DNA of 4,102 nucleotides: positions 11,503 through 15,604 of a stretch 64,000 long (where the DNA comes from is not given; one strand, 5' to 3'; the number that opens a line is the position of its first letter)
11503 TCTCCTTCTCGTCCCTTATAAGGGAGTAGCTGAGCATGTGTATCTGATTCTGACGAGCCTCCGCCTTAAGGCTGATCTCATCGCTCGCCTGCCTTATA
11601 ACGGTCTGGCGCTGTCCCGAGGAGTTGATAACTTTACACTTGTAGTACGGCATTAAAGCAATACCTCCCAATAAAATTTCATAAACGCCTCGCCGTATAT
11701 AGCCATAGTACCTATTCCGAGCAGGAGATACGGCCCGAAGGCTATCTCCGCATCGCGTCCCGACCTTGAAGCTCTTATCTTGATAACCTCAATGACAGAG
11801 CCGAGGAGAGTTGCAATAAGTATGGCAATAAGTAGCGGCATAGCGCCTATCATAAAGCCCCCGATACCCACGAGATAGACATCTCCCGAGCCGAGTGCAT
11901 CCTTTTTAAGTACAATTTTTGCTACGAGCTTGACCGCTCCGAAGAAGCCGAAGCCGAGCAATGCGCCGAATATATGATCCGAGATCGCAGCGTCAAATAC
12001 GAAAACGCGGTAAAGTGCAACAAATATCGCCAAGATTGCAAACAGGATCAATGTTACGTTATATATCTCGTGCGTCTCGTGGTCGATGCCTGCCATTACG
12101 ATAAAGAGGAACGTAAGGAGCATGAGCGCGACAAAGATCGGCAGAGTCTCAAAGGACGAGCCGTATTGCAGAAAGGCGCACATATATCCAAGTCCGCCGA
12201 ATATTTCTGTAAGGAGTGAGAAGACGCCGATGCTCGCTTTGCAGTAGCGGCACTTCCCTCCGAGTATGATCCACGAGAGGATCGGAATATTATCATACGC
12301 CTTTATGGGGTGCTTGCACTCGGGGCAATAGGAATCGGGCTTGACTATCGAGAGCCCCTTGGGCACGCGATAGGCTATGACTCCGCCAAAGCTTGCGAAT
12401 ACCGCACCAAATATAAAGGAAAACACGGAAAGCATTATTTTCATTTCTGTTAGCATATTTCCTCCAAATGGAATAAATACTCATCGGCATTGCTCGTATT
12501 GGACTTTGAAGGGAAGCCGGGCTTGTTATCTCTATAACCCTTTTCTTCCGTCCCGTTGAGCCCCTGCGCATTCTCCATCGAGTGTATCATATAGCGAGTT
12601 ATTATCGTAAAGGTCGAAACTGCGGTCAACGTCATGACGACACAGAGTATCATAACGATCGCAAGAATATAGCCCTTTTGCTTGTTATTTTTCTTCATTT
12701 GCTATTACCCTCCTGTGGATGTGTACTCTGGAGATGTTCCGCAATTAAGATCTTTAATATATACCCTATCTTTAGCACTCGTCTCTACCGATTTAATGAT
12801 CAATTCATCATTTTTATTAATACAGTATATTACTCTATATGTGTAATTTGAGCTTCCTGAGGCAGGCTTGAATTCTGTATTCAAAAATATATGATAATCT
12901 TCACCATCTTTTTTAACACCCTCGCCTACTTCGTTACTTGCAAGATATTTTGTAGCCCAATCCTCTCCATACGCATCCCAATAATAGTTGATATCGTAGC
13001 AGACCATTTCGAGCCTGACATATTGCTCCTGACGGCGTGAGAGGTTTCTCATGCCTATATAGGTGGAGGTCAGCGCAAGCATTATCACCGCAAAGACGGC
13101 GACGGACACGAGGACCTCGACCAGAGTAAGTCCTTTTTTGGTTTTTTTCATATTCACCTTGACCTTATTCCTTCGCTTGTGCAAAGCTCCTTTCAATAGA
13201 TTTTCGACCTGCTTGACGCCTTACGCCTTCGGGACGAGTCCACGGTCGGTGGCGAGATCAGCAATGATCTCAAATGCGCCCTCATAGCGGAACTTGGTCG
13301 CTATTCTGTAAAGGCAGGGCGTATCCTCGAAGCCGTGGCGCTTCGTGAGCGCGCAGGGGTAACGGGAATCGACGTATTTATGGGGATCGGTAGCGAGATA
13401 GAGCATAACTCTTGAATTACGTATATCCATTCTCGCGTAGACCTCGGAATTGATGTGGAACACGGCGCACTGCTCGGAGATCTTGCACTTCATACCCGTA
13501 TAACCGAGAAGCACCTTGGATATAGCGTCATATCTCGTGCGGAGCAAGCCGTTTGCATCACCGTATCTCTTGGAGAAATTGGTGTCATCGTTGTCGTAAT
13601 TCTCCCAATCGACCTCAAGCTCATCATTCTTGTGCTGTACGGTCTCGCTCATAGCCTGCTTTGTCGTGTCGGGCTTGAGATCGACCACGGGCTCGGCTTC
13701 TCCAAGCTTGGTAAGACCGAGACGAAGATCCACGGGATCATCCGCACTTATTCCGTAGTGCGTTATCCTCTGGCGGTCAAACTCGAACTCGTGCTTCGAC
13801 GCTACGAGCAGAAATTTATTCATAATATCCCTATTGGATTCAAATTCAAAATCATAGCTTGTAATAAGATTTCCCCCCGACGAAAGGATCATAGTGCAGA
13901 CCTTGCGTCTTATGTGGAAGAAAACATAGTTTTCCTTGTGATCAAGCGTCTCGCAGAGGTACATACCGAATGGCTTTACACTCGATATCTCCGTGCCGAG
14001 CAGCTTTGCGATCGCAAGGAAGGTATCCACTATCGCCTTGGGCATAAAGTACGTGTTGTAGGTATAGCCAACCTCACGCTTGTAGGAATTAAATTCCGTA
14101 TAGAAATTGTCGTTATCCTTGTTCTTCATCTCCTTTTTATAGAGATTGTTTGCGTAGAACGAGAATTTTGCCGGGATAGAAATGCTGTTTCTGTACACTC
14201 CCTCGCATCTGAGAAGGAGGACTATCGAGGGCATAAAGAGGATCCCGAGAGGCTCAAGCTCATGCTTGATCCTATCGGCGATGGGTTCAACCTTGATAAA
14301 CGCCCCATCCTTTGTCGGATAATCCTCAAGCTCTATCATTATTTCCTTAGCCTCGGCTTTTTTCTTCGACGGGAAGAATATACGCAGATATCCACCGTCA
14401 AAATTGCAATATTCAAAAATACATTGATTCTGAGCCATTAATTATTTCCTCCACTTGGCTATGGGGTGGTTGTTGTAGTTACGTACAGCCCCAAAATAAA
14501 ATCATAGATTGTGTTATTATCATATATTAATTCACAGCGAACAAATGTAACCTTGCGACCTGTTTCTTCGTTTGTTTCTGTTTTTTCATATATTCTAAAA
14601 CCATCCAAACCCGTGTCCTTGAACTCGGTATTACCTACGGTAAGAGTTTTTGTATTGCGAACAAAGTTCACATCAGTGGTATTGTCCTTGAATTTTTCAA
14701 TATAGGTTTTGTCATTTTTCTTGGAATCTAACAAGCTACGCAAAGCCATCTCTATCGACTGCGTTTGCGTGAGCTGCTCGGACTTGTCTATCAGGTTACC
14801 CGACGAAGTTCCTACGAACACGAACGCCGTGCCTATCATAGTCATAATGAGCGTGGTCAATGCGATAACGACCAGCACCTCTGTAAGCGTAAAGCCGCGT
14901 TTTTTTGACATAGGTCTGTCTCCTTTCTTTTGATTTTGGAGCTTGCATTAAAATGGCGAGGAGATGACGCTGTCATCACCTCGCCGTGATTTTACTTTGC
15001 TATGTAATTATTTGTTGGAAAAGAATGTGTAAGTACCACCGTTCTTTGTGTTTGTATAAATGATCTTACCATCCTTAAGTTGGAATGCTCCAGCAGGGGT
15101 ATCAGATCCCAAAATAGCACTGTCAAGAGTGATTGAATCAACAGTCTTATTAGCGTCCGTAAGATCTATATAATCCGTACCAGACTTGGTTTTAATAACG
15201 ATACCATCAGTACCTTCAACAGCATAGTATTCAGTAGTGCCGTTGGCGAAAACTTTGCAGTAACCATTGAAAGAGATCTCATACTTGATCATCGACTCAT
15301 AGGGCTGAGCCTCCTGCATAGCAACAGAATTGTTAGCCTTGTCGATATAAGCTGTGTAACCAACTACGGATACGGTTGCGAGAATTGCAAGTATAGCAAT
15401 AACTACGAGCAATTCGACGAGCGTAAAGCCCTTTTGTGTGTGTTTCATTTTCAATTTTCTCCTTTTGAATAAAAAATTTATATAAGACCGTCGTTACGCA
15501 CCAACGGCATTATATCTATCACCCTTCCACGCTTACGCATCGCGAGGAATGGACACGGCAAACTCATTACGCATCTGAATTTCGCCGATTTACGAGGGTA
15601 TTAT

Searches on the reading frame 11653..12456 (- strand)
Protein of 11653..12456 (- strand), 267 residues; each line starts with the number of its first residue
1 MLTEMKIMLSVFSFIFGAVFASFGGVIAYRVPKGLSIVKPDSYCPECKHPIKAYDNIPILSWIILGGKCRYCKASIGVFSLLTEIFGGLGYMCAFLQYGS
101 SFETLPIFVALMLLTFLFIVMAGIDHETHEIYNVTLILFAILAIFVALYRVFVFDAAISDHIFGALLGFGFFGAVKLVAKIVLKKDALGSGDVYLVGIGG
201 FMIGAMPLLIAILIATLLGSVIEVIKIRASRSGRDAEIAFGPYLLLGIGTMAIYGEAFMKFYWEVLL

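Call 46: search_protein_families(library=pfam, max_evalue=0.01, proteins=[window:11653-12456:-])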
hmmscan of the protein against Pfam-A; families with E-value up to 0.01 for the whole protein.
window:11653-12456:- (267 aa): 2 families
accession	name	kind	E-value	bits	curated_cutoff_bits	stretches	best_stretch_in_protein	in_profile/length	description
PF06750.18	A24_N_bact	-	4.2e-28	97.7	23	1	15-97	1-83/84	Bacterial Peptidase A24 N-terminal domain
PF01478.23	Peptidase_A24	-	9.9e-10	39.2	26.5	1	113-222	2-102/104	Type IV leader peptidase family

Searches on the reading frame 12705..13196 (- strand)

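Call 73: search_protein_families(library=pfam, max_evalue=0.001, proteins=[window:12705-13196:-])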
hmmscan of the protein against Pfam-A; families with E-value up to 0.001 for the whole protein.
window:12705-13196:- (163 aa): 1 family
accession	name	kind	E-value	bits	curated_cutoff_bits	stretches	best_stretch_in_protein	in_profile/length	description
PF07963.17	N_methyl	-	2.4e-07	30.5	21.2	1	18-42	2-26/27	Prokaryotic N-terminal methylation motif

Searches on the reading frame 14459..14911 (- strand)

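Call 73: search_protein_families(library=pfam, max_evalue=0.001, proteins=[window:14459-14911:-])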
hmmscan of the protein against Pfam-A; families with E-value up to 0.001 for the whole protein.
window:14459-14911:- (150 aa): 1 family
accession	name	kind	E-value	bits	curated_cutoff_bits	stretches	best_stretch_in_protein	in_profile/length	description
PF07963.17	N_methyl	-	3e-07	30.2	21.2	1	1-26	1-26/27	Prokaryotic N-terminal methylation motif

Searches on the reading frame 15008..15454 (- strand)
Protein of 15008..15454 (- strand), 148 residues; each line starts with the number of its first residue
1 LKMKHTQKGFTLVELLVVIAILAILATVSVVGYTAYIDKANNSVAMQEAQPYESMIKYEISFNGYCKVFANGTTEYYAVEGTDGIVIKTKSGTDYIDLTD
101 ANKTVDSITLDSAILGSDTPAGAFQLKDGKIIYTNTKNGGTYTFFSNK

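Call 73: search_protein_families(library=pfam, max_evalue=0.001, proteins=[window:15008-15454:-])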
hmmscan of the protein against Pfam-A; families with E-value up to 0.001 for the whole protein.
window:15008-15454:- (148 aa): 1 family
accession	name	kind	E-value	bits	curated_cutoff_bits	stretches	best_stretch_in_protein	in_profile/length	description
PF07963.17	N_methyl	-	3.6e-10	39.4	21.2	1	5-28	2-25/27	Prokaryotic N-terminal methylation motif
